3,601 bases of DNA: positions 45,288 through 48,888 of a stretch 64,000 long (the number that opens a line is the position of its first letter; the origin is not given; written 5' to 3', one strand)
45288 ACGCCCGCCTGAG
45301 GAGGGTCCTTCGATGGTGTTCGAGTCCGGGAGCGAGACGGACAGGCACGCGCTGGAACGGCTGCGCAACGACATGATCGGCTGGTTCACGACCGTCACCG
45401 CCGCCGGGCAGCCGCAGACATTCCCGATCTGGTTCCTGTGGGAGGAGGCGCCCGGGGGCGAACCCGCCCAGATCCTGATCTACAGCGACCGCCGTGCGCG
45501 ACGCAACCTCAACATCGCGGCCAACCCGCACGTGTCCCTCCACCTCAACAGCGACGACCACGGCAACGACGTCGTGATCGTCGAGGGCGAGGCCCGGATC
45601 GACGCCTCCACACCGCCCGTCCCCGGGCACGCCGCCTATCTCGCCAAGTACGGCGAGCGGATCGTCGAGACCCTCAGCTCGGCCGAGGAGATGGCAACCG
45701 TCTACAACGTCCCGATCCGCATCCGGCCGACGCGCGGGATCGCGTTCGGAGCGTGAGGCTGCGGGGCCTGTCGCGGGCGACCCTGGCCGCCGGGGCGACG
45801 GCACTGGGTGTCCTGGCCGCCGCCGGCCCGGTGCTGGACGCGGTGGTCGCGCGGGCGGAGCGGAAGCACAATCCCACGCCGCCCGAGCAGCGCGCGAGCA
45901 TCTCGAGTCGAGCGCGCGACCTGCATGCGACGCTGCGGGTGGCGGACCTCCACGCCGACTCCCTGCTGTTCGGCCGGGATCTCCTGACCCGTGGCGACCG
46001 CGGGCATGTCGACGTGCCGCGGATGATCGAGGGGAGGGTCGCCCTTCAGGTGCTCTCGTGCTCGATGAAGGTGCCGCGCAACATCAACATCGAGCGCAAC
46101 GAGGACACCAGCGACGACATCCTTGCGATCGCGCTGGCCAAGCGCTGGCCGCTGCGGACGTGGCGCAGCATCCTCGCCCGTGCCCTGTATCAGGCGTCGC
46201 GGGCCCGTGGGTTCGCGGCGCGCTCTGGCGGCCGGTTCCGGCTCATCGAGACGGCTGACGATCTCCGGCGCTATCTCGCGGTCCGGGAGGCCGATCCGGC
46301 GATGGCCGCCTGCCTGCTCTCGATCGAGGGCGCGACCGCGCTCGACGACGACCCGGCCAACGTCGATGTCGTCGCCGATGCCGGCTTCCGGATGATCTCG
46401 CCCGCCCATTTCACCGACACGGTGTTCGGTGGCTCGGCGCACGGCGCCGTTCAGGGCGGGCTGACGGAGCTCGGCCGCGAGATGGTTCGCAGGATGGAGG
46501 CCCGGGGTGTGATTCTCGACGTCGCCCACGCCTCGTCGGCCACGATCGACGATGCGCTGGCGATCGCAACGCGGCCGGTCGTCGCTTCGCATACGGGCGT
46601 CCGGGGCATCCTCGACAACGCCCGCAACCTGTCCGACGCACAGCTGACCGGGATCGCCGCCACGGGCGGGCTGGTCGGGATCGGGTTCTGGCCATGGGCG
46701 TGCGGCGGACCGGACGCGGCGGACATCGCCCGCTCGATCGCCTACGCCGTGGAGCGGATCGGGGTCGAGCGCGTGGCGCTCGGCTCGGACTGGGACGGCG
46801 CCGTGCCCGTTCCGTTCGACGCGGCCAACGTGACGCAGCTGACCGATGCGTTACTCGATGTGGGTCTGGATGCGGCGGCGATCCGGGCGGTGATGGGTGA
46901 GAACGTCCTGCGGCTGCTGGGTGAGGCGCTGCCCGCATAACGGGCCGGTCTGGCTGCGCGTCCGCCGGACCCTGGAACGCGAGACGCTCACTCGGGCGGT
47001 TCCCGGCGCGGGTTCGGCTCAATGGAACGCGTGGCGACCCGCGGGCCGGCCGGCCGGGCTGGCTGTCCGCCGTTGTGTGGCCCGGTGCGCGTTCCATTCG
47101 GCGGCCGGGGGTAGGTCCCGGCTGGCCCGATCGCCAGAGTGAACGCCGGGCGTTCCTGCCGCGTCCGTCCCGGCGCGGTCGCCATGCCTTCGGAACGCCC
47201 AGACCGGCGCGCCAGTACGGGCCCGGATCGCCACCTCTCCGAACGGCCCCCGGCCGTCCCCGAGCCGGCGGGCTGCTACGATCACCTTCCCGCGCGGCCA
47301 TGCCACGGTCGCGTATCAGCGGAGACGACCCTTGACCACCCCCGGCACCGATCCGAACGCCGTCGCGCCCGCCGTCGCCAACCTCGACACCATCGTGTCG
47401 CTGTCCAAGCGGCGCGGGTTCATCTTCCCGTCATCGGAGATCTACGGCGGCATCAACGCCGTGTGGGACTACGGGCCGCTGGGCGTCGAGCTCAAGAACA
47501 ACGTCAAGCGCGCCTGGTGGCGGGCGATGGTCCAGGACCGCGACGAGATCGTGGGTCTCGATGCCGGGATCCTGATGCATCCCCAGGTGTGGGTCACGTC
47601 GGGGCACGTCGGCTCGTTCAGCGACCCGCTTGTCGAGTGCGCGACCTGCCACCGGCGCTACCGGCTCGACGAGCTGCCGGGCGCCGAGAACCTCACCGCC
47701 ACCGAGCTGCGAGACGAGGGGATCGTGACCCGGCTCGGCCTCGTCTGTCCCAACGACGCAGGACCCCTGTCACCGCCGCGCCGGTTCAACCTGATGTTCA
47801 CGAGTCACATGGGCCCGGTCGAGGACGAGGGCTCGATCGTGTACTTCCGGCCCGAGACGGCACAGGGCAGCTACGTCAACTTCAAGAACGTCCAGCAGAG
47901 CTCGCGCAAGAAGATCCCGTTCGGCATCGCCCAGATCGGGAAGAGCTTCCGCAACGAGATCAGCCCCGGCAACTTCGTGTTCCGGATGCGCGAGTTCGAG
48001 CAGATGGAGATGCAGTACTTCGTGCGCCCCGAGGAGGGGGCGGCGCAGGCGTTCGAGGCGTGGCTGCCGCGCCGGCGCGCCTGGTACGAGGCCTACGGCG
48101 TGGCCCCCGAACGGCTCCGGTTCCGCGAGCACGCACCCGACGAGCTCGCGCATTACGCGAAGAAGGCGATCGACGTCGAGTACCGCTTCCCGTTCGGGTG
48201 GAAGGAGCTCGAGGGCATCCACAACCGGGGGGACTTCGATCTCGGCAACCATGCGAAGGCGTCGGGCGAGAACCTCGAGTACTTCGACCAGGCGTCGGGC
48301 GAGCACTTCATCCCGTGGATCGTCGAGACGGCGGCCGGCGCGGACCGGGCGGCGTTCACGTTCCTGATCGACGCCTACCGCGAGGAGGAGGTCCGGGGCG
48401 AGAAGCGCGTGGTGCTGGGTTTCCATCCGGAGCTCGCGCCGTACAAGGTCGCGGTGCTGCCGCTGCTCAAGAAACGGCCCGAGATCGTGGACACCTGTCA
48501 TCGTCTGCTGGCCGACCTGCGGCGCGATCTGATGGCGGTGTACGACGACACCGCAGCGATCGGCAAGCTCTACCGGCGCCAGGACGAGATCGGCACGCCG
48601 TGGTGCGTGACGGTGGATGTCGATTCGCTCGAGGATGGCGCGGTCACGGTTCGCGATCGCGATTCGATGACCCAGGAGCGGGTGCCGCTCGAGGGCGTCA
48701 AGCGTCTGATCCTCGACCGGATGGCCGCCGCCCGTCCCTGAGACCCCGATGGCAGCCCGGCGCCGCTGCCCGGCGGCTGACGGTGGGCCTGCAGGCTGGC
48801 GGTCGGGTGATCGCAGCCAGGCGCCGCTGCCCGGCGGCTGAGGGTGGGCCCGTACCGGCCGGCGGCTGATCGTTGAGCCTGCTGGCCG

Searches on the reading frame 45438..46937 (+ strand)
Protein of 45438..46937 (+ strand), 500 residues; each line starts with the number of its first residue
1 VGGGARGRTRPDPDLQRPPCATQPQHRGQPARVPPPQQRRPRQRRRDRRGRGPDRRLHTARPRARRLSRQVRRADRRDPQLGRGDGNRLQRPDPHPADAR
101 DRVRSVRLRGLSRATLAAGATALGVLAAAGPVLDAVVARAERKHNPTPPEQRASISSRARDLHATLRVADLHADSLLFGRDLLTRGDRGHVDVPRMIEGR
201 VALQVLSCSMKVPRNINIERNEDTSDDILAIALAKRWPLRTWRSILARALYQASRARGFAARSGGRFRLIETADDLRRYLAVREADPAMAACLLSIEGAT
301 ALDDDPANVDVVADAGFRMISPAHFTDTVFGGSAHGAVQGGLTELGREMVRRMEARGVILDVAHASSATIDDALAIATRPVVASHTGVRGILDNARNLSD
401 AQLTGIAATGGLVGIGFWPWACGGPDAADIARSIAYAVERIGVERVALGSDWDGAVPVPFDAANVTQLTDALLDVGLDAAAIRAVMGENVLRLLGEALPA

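Call 80: search_protein_families(library=pfam, proteins=[window:45438-46937:+], max_evalue=0.00001)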
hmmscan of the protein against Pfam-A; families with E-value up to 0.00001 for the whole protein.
window:45438-46937:+ (500 aa): 1 family
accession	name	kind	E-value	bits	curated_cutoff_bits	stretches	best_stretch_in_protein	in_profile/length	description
PF01244.27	Peptidase_M19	-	3.8e-63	214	26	1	162-495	2-318/319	Membrane dipeptidase (Peptidase family M19)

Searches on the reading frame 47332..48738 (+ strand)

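Call 79: search_protein_families(library=pfam, proteins=[window:47332-48738:+], max_evalue=0.00001)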
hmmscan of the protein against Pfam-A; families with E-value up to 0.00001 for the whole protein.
window:47332-48738:+ (469 aa): 2 families
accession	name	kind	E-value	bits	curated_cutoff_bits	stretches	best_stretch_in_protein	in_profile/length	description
PF03129.25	HGTP_anticodon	-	4.3e-18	65.7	21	1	372-461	1-92/94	Anticodon binding domain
PF00587.30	tRNA-synt_2b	-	1.1e-08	35.8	29.3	1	165-300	5-138/179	tRNA synthetase class II core domain (G, H, P, S and T)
